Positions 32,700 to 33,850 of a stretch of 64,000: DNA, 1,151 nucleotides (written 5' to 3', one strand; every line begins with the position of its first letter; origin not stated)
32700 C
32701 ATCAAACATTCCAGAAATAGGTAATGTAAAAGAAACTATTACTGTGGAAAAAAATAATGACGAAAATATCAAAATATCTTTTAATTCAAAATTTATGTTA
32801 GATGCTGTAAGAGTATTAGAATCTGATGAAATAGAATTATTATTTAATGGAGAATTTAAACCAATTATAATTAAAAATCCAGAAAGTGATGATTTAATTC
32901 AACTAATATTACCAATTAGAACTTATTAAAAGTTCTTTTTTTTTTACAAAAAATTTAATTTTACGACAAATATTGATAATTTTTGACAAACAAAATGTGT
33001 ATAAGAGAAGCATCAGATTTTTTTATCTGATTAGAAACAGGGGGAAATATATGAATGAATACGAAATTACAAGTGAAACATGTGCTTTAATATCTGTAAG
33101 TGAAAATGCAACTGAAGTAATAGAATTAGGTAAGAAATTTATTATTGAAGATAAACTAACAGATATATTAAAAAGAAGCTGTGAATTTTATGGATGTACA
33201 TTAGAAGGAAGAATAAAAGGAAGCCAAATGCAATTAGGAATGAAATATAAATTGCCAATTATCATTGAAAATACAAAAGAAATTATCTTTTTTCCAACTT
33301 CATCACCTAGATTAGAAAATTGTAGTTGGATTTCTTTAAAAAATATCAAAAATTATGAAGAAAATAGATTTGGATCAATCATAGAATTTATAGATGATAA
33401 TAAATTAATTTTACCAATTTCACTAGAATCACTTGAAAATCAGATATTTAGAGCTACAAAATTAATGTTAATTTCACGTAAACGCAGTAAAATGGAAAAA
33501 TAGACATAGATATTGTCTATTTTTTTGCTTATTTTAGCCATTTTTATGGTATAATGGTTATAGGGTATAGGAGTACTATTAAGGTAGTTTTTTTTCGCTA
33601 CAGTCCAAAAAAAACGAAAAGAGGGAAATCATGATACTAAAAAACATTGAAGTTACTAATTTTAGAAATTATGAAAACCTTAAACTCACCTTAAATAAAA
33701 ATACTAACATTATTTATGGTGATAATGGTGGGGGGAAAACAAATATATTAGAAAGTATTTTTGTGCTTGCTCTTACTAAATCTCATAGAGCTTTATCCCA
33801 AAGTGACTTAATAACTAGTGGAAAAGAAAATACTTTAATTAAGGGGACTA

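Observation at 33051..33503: ComK-like competence regulator inserted between dnaN and recF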

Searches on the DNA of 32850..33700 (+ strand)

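Call 47: search_rna_families(source=window, start=32850, end=33700, threshold=evalue, max_evalue=1)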
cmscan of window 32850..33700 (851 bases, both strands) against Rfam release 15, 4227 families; matches with E-value up to 1: 0.
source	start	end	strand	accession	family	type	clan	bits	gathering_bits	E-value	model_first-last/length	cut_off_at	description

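Call 61: search_rna_families(sources=[L027, L017, L050, L024, L063], threshold=evalue, max_evalue=1)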
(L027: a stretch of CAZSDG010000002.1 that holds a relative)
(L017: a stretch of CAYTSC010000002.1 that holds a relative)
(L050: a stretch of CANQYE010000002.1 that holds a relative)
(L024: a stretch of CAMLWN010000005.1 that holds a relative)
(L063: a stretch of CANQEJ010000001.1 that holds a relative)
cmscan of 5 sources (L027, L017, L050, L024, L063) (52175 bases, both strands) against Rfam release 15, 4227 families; matches with E-value up to 1: 0.
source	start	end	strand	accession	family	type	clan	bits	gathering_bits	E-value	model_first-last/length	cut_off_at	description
